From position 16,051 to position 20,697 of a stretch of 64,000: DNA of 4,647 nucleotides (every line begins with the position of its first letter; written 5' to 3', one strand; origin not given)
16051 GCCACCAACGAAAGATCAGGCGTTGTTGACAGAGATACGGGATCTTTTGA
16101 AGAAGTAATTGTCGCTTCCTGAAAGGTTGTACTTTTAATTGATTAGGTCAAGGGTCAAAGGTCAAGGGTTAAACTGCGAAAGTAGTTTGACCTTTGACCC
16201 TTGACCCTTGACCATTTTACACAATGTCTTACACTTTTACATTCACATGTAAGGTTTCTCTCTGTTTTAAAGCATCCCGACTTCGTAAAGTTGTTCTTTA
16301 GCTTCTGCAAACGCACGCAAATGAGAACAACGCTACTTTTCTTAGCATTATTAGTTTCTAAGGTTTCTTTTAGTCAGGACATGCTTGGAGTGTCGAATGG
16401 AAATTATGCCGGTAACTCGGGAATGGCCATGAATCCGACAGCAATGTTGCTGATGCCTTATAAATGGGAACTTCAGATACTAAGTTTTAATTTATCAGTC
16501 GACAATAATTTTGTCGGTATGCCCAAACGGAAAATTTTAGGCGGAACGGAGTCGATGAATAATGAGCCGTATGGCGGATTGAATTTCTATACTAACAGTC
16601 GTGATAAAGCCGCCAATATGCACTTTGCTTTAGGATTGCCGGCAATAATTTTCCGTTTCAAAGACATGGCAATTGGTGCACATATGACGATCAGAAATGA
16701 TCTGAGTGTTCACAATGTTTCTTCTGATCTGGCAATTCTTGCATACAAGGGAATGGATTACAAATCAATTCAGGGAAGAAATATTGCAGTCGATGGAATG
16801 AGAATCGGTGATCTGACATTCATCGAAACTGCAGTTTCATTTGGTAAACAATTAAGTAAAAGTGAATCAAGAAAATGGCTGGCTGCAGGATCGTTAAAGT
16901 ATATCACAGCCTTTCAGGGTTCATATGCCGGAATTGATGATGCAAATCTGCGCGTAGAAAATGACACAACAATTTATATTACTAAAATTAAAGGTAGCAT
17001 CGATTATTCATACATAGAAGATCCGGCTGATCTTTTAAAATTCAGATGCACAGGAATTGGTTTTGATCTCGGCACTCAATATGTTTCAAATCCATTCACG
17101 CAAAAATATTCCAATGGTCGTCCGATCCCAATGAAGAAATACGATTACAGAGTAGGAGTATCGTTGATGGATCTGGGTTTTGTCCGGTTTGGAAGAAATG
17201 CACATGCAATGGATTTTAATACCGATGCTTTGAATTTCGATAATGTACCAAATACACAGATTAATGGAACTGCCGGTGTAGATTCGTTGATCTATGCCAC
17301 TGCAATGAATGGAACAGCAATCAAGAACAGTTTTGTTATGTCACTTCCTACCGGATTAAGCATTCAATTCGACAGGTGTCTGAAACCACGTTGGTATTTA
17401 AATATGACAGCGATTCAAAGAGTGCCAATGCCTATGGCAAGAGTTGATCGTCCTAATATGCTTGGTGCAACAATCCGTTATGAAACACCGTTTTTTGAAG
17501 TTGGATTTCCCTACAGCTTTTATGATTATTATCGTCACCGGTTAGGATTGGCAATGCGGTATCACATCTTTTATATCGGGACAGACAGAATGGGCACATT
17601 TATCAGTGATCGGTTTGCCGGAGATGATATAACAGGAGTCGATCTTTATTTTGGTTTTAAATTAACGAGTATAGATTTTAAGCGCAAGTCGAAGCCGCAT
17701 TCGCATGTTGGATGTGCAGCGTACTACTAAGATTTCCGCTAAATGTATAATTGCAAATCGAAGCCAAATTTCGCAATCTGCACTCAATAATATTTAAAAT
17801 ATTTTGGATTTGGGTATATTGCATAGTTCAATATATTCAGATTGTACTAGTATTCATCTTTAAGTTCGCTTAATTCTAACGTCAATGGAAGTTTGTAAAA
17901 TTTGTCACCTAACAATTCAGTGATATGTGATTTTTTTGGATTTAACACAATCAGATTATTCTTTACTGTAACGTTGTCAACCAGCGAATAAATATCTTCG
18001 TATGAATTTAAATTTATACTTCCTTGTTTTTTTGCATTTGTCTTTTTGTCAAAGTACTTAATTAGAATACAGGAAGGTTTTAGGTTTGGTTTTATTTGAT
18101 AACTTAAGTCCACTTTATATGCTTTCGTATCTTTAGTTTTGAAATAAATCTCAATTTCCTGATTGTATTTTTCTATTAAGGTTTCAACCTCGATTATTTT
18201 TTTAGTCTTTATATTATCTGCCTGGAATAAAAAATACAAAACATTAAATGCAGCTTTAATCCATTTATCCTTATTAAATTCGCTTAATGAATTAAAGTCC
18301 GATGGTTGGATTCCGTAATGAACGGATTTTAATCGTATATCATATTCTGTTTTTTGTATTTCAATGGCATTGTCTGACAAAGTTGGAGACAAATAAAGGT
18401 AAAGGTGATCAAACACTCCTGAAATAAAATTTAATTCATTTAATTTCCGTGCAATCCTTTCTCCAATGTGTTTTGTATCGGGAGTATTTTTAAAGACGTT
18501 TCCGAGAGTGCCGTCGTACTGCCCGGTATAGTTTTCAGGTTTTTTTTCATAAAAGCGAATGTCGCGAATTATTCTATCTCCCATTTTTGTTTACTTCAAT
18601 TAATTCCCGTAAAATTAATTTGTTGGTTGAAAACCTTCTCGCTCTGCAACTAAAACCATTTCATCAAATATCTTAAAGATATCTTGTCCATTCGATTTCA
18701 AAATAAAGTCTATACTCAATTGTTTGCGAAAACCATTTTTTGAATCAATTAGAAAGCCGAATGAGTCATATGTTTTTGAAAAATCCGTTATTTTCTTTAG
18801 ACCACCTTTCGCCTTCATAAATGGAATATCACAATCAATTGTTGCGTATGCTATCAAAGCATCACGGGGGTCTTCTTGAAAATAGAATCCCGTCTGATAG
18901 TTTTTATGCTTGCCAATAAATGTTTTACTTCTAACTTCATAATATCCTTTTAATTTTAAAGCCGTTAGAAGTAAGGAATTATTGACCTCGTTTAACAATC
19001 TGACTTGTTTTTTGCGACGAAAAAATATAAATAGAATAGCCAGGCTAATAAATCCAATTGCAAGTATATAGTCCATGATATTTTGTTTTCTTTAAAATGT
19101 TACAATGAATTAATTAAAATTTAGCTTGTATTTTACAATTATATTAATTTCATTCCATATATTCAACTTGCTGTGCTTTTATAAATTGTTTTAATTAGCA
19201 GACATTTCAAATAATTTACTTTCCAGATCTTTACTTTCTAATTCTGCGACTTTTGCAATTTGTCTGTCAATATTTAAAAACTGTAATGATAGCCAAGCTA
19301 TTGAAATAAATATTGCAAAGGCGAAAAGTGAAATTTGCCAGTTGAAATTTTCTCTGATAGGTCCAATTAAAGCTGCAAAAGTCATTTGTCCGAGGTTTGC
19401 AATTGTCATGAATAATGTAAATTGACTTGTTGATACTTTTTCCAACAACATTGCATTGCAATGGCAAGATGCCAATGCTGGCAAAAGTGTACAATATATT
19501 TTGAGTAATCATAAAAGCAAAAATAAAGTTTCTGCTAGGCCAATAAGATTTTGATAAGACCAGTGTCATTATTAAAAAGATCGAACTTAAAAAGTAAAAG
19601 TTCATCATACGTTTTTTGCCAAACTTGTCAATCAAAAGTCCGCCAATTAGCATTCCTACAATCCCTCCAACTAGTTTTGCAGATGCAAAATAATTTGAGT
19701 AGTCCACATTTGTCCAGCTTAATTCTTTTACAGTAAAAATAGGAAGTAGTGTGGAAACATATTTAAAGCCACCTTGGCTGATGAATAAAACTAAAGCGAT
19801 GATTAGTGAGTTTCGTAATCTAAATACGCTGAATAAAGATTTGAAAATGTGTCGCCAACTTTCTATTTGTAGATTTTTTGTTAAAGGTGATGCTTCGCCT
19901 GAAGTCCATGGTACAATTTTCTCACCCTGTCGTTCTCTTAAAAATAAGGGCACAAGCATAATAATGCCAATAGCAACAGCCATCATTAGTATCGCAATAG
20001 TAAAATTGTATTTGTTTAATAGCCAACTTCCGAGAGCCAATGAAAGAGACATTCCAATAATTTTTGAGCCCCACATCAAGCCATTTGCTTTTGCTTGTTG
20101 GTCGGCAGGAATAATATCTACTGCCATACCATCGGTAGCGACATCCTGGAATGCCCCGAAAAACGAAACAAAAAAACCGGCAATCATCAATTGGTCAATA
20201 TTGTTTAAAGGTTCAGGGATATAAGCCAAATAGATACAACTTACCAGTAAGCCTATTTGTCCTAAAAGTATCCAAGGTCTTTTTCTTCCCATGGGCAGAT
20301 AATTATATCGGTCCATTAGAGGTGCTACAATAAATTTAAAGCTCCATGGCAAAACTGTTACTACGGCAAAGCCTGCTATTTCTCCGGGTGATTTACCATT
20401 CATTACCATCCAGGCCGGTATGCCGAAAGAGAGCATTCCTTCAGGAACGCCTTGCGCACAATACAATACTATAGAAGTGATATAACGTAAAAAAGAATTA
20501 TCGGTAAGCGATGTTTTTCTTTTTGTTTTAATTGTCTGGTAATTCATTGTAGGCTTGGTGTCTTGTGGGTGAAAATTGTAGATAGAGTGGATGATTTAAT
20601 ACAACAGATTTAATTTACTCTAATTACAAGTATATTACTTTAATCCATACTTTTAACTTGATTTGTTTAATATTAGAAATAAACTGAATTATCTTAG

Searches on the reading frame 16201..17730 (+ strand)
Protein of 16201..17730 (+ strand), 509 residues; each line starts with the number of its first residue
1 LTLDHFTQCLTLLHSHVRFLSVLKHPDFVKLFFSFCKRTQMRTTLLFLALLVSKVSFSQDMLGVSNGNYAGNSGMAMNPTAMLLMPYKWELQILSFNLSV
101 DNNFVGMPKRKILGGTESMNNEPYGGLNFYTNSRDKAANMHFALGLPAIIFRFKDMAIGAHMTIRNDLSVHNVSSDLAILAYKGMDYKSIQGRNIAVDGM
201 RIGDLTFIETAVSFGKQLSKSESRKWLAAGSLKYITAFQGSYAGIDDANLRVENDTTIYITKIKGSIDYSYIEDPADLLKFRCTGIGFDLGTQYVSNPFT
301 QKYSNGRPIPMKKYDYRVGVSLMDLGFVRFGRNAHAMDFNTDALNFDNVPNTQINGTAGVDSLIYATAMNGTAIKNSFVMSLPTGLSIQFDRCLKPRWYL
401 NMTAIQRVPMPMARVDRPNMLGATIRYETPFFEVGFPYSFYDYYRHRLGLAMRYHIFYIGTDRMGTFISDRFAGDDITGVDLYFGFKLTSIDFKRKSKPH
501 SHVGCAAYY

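Call 23: search_protein_families(library=pfam, proteins=[window:16201-17730:+], max_evalue=0.0001)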
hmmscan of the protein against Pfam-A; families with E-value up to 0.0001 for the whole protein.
window:16201-17730:+ (509 aa): 1 family
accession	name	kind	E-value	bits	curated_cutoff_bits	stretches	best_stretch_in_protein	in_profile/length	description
PF18990.6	DUF5723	-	1.8e-25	90.9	26.8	1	88-462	8-376/376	Family of unknown function (DUF5723)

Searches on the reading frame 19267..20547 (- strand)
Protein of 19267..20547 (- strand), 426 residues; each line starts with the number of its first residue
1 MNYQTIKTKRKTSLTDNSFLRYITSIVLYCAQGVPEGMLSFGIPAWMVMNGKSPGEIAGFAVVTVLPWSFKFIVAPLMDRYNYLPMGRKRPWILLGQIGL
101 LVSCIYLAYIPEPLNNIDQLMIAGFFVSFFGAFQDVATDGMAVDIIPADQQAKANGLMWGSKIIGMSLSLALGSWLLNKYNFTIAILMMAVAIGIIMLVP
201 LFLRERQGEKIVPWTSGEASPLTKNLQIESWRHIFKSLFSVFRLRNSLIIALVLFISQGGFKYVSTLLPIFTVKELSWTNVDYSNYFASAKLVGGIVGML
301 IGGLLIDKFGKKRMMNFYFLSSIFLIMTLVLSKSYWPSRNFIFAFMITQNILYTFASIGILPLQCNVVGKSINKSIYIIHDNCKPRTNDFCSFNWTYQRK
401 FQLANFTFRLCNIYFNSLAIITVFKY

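Call 23: search_protein_families(library=pfam, proteins=[window:19267-20547:-], max_evalue=0.0001)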
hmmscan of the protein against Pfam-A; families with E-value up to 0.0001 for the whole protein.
window:19267-20547:- (426 aa): 3 families
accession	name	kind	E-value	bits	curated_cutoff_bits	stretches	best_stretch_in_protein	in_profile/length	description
PF07690.21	MFS_1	-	8.1e-29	101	33.4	1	29-364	5-319/347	Major Facilitator Superfamily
PF03092.22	BT1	-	5.7e-14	52.1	22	1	32-328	1-297/432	BT1 family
PF13000.13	Acatn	-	7.5e-07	28.5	23.7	1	26-154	6-155/546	Acetyl-coenzyme A transporter 1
